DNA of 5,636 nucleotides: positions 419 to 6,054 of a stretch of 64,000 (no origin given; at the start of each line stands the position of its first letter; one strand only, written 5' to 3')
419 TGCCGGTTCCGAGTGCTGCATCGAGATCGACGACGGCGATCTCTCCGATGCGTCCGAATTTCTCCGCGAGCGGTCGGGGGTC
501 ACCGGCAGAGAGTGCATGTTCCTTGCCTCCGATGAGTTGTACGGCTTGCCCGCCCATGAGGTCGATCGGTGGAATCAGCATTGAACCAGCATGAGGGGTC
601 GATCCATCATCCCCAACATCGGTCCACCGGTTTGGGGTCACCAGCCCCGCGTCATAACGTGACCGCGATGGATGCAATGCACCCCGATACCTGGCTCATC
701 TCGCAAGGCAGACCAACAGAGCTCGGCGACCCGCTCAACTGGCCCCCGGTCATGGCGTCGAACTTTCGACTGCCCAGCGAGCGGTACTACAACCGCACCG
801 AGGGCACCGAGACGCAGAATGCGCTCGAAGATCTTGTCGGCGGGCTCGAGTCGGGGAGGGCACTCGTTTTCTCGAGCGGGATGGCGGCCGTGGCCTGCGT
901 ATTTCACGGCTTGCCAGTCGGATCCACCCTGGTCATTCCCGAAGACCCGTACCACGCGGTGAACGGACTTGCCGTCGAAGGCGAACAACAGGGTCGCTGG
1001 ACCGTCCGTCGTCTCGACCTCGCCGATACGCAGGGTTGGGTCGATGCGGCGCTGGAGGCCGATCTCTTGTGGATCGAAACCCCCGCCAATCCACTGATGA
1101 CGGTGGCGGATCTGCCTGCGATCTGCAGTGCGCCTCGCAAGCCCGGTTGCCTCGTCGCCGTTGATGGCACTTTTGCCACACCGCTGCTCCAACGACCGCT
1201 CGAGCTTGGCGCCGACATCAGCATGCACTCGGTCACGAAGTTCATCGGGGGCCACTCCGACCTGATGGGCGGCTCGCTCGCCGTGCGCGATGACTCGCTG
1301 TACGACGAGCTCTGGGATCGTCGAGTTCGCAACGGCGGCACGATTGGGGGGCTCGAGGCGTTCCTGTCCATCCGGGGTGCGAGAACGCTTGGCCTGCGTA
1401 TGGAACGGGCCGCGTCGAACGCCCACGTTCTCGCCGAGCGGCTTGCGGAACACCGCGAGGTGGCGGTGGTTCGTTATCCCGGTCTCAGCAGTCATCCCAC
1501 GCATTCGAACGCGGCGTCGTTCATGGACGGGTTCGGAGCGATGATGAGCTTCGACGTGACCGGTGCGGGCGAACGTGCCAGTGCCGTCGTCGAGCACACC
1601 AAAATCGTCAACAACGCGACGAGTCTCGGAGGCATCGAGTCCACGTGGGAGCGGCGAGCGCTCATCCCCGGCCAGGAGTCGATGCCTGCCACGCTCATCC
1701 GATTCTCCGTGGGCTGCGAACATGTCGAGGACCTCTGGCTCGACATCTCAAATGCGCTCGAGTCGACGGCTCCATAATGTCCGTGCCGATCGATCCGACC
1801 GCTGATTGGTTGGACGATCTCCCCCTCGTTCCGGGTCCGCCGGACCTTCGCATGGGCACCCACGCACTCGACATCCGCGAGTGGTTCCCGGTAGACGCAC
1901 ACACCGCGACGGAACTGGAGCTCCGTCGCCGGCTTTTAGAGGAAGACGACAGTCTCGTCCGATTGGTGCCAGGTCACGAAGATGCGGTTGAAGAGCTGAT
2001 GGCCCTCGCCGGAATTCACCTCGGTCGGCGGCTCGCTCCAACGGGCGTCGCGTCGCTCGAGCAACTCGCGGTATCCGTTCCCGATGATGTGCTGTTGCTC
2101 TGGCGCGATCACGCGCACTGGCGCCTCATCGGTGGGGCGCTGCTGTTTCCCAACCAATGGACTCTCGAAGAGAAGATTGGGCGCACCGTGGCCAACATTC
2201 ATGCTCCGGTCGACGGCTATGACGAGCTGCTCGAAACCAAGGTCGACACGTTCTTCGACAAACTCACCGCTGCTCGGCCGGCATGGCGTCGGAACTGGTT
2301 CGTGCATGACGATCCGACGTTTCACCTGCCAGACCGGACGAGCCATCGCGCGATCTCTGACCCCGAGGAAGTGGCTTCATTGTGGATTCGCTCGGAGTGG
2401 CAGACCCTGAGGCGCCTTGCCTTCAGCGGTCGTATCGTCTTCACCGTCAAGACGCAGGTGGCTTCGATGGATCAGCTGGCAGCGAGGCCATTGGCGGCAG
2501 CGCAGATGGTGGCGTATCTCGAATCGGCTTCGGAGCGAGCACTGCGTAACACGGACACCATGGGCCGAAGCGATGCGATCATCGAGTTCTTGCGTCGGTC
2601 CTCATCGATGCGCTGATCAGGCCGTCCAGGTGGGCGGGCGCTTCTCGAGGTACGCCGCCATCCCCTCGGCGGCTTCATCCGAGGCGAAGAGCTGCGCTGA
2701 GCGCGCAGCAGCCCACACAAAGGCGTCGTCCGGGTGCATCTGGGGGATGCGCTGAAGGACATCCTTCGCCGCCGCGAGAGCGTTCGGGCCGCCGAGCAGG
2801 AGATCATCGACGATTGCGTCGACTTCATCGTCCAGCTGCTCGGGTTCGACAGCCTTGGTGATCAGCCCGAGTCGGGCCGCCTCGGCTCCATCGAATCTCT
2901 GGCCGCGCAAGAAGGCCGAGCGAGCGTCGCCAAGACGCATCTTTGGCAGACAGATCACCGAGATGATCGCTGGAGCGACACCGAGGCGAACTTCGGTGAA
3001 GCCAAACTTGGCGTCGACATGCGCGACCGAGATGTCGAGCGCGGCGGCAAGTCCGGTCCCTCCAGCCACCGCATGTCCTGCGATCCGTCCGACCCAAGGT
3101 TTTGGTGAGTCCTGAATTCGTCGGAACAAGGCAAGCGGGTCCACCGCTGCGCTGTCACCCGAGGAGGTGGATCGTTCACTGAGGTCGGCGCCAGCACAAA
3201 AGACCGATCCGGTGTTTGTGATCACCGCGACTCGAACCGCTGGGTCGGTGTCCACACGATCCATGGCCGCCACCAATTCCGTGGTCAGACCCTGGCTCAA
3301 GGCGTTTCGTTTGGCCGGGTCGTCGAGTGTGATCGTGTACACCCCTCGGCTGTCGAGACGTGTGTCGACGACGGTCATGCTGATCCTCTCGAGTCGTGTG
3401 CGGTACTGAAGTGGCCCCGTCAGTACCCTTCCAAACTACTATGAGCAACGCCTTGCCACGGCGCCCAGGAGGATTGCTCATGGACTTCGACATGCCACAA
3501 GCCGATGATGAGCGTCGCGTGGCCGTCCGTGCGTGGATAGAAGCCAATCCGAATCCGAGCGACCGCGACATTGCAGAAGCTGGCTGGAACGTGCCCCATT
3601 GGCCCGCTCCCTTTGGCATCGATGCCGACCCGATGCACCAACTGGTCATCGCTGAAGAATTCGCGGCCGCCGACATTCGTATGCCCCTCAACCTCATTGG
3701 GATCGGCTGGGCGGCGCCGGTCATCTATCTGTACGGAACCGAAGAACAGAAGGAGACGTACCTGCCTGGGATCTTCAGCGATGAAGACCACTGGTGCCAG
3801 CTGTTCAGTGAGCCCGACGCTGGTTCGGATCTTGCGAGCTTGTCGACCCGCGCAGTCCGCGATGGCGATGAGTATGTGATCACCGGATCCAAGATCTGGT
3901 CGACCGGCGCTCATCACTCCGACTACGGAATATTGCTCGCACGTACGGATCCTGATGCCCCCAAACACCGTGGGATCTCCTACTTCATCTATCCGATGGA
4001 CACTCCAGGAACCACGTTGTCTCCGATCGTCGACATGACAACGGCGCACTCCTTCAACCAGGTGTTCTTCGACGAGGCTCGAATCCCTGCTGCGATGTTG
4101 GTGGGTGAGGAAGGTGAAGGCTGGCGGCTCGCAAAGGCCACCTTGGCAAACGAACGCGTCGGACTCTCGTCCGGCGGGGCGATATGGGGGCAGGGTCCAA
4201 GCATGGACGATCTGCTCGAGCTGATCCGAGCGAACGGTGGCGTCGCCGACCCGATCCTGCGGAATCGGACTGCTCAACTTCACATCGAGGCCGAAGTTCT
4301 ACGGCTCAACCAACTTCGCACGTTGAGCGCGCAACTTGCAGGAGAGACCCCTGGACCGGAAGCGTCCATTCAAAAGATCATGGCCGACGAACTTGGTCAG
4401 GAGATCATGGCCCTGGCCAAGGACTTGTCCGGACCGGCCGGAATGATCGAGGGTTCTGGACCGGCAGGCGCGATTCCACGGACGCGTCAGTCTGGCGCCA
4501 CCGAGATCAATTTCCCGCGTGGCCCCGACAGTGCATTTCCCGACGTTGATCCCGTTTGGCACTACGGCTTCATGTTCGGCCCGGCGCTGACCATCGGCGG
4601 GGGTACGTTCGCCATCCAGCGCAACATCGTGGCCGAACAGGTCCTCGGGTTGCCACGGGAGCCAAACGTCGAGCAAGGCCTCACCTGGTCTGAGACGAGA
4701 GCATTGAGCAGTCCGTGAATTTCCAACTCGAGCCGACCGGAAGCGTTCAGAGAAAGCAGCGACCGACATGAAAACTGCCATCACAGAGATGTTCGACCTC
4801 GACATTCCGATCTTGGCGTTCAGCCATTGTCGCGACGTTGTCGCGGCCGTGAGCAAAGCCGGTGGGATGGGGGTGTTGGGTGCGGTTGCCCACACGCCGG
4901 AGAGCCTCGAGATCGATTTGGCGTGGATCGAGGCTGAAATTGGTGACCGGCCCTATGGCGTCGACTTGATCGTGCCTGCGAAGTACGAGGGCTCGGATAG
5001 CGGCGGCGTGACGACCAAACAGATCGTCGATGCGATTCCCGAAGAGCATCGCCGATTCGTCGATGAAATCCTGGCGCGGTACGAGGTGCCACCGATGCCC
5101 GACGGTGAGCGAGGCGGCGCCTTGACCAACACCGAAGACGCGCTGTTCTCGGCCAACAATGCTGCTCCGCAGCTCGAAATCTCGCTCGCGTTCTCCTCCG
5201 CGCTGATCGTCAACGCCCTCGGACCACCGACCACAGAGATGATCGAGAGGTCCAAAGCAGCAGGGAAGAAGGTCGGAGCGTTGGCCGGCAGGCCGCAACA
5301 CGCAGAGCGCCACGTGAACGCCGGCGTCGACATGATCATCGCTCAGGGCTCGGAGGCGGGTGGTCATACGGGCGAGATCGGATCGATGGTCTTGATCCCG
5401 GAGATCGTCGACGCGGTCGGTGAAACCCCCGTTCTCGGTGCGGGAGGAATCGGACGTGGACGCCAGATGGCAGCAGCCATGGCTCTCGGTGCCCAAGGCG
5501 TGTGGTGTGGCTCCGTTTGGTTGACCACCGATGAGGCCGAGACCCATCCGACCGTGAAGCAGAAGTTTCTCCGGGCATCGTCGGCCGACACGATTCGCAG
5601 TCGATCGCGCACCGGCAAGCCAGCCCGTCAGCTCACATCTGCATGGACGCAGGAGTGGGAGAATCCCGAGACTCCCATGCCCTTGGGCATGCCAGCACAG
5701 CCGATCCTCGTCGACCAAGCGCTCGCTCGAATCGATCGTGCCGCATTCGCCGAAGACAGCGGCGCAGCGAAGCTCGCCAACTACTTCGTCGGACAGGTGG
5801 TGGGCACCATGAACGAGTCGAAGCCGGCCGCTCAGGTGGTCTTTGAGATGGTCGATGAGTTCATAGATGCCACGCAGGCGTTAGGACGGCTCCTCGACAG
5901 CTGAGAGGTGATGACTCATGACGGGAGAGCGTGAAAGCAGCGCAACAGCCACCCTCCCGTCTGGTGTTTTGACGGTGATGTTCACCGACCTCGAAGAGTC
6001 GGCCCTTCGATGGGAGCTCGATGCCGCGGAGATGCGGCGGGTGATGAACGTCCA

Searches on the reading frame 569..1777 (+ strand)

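Call 21: search_protein_families(library=pfam, proteins=[window:569-1777:+], max_evalue=0.0001)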
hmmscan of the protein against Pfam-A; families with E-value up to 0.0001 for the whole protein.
window:569-1777:+ (402 aa): 1 family
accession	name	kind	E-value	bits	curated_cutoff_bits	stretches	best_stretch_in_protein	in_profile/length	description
PF01053.26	Cys_Met_Meta_PP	-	1.6e-83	280.8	27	1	73-398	45-381/381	Cys/Met metabolism PLP-dependent enzyme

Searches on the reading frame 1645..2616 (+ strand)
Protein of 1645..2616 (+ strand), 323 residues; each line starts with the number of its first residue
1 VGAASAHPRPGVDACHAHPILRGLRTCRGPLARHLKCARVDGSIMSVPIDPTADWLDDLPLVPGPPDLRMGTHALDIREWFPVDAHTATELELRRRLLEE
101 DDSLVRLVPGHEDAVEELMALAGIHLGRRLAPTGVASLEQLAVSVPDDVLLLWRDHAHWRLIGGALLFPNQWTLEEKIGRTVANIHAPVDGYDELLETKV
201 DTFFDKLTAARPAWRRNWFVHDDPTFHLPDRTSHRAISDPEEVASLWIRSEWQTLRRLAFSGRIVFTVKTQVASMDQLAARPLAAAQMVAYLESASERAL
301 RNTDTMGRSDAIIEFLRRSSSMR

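Call 21: search_protein_families(library=pfam, proteins=[window:1645-2616:+], max_evalue=0.0001)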
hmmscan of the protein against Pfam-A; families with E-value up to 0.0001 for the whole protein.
window:1645-2616:+ (323 aa): 1 family
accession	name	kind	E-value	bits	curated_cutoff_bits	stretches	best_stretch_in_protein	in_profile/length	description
PF11927.14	HODM_asu-like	-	5e-45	154.4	25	1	136-298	92-258/273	Haem-dependent oxidative N-demethylase, alpha subunit-like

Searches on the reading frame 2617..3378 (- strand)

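Call 21: search_protein_families(library=pfam, proteins=[window:2617-3378:-], max_evalue=0.0001)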
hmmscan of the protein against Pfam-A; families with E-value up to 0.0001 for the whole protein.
window:2617-3378:- (253 aa): 2 families
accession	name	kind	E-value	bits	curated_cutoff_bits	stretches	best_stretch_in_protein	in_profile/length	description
PF00378.25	ECH_1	-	2.2e-48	165.2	27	1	11-252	4-249/251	Enoyl-CoA hydratase/isomerase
PF16113.10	ECH_2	-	2.6e-23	83.5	27.2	1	15-244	3-238/335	Enoyl-CoA hydratase/isomerase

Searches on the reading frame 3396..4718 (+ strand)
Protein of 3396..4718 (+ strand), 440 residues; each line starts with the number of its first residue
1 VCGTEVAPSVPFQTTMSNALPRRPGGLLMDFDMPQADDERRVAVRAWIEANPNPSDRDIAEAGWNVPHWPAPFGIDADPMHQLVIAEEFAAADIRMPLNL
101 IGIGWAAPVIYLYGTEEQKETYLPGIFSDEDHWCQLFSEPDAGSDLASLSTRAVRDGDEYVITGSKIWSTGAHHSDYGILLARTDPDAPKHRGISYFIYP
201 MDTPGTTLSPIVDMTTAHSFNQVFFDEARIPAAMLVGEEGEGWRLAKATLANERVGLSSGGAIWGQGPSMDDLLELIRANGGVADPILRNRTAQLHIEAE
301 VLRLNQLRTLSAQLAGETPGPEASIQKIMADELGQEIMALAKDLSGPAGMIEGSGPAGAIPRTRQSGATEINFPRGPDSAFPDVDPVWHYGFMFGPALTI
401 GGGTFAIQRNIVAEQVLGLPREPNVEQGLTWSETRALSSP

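Call 21: search_protein_families(library=pfam, proteins=[window:3396-4718:+], max_evalue=0.0001)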
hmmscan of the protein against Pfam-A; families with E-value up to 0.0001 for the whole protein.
window:3396-4718:+ (440 aa): 3 families
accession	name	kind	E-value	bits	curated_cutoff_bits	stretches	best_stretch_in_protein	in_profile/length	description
PF02770.24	Acyl-CoA_dh_M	-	3.4e-20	72.5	33.3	1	134-225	1-94/97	Acyl-CoA dehydrogenase, middle domain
PF00441.29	Acyl-CoA_dh_1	-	3.7e-16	60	22.4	1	240-355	1-120/150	Acyl-CoA dehydrogenase, C-terminal domain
PF02771.21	Acyl-CoA_dh_N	-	2.9e-11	44.2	22.9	1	56-129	37-112/113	Acyl-CoA dehydrogenase, N-terminal domain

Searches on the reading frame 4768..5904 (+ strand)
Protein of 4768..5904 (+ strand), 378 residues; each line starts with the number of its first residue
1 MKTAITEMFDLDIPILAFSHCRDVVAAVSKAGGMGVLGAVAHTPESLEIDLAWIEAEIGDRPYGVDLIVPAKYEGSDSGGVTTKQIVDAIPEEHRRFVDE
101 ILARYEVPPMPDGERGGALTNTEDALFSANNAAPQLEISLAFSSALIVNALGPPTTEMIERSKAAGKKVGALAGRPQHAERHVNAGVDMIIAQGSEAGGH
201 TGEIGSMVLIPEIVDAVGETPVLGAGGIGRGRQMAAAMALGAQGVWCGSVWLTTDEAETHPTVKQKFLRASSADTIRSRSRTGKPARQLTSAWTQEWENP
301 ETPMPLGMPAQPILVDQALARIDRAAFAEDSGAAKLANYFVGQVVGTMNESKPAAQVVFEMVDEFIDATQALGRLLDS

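Call 21: search_protein_families(library=pfam, proteins=[window:4768-5904:+], max_evalue=0.0001)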
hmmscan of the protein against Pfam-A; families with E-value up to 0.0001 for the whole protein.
window:4768-5904:+ (378 aa): 3 families
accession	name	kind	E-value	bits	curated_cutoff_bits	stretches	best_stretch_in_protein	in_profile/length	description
PF03060.21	NMO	-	9.4e-48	163.7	28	1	23-363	26-330/331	Nitronate monooxygenase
PF01070.24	FMN_dh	-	5.8e-10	39.2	24.9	1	176-256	229-310/350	FMN-dependent dehydrogenase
PF00478.31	IMPDH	-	3.2e-05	23.5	25.6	0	219-263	207-251/345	IMP dehydrogenase / GMP reductase domain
